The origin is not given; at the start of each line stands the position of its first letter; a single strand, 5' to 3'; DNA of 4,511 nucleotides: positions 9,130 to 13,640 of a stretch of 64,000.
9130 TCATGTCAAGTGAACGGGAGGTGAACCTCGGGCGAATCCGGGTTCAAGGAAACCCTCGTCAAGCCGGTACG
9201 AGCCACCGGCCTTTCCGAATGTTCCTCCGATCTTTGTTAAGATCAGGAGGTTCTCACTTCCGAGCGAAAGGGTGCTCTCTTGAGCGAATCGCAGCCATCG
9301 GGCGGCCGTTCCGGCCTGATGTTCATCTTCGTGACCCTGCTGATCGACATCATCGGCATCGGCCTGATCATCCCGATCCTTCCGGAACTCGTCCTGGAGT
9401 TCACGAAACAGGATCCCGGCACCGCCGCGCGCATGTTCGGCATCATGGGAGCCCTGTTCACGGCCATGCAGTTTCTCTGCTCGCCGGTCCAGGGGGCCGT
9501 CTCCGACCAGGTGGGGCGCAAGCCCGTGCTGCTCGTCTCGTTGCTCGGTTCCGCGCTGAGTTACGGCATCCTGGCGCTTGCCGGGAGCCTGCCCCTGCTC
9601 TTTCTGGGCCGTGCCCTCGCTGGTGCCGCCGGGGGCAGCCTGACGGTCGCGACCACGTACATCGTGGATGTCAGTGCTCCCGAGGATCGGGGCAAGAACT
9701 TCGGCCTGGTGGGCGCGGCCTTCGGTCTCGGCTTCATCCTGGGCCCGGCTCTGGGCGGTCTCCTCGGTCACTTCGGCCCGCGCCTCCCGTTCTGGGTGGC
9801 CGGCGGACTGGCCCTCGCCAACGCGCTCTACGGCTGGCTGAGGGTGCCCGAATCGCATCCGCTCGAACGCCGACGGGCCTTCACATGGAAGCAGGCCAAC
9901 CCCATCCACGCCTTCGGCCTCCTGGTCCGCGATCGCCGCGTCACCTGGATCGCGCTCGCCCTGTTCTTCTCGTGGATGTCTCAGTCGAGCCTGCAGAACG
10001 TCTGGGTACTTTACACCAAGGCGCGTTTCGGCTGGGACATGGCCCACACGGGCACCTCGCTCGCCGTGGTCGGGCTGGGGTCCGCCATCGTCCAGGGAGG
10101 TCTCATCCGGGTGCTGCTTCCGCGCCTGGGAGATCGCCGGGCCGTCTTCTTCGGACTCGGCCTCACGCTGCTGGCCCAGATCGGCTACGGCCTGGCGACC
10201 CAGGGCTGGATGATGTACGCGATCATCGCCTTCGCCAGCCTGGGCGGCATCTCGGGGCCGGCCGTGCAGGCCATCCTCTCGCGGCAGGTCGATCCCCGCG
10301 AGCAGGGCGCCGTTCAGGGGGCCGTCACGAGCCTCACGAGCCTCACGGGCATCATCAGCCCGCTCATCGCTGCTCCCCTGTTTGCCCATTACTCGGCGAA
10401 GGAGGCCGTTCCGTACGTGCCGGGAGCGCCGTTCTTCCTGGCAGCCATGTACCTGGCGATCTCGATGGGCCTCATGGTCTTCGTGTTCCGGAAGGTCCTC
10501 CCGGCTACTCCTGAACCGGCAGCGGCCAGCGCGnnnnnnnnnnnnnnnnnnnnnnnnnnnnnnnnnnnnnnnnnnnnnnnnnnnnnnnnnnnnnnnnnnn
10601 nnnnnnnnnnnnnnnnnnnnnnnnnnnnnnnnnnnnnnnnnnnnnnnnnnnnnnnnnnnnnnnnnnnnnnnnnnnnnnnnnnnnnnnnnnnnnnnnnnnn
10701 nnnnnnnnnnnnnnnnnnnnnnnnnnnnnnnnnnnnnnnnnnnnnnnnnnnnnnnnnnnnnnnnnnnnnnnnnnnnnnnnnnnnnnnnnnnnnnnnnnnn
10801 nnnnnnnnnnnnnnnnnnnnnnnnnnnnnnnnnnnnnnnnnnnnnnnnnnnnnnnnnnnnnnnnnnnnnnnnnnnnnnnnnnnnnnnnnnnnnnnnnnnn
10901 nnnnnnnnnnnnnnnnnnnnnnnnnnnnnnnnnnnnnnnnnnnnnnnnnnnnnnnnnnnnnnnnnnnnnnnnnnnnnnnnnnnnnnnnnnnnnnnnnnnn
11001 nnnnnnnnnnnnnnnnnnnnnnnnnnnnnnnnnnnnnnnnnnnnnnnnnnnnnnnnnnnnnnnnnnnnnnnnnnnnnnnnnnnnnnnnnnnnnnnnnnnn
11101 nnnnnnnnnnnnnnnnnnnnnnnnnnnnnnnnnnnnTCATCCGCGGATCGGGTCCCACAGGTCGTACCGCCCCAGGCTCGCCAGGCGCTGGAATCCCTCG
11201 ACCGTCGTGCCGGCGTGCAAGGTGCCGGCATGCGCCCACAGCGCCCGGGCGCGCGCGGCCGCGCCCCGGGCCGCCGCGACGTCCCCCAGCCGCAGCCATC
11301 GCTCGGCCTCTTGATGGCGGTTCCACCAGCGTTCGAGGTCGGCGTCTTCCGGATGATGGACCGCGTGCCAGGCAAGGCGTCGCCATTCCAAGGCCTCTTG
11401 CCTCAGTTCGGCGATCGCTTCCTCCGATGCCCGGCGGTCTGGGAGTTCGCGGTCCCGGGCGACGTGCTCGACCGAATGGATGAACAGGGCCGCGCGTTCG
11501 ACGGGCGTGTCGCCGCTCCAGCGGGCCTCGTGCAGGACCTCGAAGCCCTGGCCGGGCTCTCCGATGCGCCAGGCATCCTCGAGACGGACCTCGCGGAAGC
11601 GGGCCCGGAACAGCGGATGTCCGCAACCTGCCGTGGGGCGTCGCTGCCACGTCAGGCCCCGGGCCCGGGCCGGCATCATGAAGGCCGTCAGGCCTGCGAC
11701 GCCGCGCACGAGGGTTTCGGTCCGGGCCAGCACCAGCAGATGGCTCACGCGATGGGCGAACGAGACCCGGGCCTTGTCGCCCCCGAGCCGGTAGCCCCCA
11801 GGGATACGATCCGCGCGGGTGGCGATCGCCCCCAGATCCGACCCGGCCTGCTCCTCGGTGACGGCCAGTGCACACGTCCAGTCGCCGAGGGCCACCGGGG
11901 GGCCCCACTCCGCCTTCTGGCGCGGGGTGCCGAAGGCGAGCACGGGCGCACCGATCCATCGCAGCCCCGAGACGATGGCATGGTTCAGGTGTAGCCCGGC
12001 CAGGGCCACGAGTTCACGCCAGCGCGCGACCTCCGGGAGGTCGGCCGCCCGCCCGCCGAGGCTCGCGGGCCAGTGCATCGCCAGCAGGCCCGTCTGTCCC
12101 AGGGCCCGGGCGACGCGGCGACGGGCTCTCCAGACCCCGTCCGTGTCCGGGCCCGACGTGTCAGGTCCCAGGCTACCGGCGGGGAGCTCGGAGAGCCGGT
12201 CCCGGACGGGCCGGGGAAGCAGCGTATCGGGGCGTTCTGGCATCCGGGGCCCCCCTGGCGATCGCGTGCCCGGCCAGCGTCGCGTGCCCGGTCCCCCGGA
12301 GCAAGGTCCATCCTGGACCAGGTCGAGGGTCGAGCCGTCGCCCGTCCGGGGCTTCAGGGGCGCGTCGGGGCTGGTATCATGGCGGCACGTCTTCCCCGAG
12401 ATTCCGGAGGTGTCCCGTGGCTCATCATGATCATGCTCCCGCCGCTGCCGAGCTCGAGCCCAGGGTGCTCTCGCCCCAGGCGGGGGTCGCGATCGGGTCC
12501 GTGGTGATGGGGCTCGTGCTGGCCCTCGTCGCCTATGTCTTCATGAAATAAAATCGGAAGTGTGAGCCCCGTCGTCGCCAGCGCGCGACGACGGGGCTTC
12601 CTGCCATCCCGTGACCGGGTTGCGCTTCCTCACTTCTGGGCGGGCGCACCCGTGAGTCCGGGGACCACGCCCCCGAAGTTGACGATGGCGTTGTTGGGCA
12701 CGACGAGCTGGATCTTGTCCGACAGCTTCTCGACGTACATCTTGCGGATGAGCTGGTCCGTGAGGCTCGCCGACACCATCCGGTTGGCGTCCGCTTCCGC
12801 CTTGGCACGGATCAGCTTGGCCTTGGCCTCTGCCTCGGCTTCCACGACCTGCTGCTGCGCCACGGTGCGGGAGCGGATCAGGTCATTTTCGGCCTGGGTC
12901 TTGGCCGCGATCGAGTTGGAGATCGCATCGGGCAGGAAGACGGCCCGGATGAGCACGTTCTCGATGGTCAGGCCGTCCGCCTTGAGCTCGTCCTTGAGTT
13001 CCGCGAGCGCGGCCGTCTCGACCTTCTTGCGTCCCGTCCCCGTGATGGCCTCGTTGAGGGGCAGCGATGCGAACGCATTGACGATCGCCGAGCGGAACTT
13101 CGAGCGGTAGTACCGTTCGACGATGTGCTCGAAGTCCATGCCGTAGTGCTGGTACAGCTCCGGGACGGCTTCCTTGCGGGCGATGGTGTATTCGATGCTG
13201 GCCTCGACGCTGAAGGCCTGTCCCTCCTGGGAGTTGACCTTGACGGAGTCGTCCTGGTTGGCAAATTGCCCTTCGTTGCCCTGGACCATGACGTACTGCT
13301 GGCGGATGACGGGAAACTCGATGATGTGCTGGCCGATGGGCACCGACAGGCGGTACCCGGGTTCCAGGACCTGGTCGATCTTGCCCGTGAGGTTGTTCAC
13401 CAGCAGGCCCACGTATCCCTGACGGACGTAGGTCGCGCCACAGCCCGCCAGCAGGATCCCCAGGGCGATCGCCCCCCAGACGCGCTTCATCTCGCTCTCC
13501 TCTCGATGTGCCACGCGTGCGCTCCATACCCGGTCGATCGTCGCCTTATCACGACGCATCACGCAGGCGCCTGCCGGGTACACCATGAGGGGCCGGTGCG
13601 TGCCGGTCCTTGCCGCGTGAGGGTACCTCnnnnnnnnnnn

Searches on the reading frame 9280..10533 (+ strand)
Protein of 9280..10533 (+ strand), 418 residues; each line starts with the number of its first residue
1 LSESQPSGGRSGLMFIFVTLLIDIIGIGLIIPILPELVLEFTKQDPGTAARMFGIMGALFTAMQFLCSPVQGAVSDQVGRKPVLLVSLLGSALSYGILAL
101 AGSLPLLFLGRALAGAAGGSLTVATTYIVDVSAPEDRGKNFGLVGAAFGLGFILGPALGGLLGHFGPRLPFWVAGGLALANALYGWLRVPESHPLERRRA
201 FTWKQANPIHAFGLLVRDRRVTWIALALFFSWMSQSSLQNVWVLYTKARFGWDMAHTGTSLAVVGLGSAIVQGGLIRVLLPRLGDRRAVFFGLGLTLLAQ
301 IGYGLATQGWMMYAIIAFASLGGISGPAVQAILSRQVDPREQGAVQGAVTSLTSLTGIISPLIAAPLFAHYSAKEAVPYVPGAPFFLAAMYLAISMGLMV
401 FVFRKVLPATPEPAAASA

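Call 33: search_protein_families(library=pfam, proteins=[window:9280-10533:+], max_evalue=0.01)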
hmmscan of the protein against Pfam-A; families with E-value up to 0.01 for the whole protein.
window:9280-10533:+ (418 aa): 3 families
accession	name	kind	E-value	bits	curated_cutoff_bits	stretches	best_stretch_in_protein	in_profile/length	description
PF07690.21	MFS_1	-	3.4e-61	207.5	33.4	2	16-361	1-347/347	Major Facilitator Superfamily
PF00083.30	Sugar_tr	-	1.4e-09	37.8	22.3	1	51-192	46-194/452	Sugar (and other) transporter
PF06779.20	MFS_4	-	0.0084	15.9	26.3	1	73-165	249-341/364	Uncharacterised MFS-type transporter YbfB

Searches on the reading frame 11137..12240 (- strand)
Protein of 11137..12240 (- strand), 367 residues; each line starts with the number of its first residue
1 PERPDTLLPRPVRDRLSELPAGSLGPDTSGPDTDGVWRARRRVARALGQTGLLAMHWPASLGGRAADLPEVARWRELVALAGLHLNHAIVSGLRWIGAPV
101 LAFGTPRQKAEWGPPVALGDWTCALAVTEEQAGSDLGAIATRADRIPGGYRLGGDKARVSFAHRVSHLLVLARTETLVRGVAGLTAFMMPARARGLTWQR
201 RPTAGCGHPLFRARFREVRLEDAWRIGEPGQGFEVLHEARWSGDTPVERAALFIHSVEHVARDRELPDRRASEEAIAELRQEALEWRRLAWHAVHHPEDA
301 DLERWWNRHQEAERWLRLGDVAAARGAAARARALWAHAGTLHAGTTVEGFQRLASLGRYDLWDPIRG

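Call 33: search_protein_families(library=pfam, proteins=[window:11137-12240:-], max_evalue=0.01)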
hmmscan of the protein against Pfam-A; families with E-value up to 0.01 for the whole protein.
window:11137-12240:- (367 aa): 2 families
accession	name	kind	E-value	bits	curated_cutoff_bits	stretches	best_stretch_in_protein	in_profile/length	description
PF02770.24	Acyl-CoA_dh_M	-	2.2e-12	47.4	33.3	1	124-205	1-83/97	Acyl-CoA dehydrogenase, middle domain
PF02771.21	Acyl-CoA_dh_N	-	6.8e-09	36.5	22.9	1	41-119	34-112/113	Acyl-CoA dehydrogenase, N-terminal domain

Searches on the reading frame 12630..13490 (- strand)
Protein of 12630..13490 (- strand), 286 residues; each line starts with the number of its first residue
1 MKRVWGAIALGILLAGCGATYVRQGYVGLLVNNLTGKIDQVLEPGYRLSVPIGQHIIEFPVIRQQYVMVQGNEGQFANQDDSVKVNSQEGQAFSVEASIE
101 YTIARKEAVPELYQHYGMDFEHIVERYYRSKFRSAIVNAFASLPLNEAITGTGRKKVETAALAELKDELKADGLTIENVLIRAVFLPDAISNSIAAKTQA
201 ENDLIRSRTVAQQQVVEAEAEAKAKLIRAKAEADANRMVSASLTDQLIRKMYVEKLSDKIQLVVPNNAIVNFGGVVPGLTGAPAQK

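Call 33: search_protein_families(library=pfam, proteins=[window:12630-13490:-], max_evalue=0.01)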
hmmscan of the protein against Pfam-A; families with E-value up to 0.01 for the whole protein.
window:12630-13490:- (286 aa): 2 families
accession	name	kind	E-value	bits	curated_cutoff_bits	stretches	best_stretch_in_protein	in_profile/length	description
PF01145.31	Band_7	-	6.4e-27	95.2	23.6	1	22-222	3-176/176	SPFH domain / Band 7 family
PF03748.19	FliL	-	0.006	17.5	24.6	0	91-182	21-98/103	Flagellar basal body-associated protein FliL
